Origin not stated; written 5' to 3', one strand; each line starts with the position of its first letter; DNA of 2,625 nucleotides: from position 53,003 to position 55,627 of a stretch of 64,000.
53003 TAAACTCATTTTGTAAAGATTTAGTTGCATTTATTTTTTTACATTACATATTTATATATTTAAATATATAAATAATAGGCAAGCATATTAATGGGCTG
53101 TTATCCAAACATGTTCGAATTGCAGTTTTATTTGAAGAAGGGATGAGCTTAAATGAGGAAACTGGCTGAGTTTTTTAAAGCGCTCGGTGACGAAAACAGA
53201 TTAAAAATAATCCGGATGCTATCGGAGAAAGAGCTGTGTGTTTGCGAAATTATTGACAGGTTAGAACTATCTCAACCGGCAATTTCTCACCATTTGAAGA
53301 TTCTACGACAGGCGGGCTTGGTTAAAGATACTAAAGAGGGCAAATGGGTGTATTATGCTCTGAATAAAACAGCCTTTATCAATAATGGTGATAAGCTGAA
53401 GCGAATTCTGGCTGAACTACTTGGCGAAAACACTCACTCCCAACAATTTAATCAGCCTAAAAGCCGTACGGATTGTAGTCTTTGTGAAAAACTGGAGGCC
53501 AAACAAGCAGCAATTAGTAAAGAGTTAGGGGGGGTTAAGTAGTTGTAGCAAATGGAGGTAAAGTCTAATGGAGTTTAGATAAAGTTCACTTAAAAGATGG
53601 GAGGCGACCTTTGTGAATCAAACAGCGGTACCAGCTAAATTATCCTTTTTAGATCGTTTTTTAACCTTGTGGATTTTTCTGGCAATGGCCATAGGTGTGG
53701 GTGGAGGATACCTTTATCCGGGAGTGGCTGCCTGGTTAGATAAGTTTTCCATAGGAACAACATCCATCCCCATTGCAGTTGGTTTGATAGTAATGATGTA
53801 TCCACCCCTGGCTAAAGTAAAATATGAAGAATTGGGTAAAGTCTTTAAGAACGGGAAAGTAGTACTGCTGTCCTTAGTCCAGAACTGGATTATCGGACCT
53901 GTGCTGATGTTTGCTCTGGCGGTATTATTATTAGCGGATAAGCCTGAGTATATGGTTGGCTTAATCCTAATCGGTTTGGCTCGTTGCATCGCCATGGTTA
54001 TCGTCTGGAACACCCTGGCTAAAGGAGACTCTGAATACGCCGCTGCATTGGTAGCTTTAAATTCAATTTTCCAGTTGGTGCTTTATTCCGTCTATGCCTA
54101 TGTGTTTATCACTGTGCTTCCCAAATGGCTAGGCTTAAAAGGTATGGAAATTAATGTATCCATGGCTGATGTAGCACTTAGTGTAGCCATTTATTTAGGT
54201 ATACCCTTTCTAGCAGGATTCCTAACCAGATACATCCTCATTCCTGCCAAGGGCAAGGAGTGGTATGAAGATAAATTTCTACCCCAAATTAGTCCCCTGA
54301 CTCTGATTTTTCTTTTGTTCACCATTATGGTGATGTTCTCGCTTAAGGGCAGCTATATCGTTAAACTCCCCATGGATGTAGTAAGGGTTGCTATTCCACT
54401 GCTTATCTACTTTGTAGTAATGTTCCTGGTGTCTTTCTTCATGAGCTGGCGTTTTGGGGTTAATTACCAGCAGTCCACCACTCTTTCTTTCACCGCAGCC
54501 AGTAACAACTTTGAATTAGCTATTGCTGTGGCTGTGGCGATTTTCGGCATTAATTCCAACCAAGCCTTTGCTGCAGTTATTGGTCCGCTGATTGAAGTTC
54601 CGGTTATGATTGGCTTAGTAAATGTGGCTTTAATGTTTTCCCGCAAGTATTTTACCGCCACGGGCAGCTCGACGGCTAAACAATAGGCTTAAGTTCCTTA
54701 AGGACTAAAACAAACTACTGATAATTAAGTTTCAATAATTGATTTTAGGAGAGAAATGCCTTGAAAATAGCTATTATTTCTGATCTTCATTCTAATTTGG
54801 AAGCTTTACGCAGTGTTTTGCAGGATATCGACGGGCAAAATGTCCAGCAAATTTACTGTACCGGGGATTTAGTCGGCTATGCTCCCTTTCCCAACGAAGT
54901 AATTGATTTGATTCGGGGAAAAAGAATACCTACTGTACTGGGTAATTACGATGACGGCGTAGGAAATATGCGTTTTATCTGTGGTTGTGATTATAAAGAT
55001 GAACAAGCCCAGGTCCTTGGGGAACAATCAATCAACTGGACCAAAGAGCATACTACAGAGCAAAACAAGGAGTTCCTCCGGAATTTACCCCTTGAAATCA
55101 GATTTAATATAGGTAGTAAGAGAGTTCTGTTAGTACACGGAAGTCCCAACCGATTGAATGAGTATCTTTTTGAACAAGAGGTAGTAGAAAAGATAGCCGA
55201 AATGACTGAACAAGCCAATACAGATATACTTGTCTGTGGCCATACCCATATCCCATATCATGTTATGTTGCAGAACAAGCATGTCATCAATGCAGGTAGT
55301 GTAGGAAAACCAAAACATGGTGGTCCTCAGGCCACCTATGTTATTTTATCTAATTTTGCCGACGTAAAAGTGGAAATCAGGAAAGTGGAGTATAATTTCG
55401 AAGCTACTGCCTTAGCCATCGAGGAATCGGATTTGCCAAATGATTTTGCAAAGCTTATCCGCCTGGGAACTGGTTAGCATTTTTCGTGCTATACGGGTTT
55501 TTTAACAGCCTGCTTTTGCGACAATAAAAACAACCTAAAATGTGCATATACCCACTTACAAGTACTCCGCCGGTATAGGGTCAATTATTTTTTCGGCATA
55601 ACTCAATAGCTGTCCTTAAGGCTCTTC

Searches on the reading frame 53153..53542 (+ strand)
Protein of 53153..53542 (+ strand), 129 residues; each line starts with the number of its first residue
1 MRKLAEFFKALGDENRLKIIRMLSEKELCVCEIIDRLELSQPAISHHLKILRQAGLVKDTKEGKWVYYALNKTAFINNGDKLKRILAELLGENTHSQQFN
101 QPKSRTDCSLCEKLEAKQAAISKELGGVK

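Call 75: search_protein_families(library=pfam, max_evalue=0.00001, proteins=[window:53153-53542:+])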
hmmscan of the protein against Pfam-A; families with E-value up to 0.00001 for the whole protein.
window:53153-53542:+ (129 aa): 2 families
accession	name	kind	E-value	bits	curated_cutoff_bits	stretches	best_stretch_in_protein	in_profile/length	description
PF01022.26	HTH_5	-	2e-23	82.5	22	1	13-58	1-46/47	Bacterial regulatory protein, arsR family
PF12840.13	HTH_20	-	5.9e-11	42.6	27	1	11-58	1-49/51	Helix-turn-helix domain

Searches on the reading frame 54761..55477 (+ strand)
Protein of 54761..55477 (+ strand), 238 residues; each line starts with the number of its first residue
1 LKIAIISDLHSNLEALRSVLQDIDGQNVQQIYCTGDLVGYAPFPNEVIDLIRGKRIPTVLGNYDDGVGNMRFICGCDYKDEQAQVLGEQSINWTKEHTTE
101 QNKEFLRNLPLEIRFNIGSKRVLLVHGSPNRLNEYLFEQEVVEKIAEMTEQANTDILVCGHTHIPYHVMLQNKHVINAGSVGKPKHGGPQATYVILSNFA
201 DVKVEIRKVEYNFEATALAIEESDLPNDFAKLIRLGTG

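Call 47: search_protein_families(library=pfam, proteins=[window:54761-55477:+])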
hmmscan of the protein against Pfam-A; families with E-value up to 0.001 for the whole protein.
window:54761-55477:+ (238 aa): 2 families
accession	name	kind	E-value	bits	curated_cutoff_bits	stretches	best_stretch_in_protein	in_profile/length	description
PF12850.12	Metallophos_2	-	1.6e-28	100.1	27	1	1-196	1-149/154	Calcineurin-like phosphoesterase superfamily domain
PF00149.33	Metallophos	-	1.2e-16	62.1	21.5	1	1-165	1-191/191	Calcineurin-like phosphoesterase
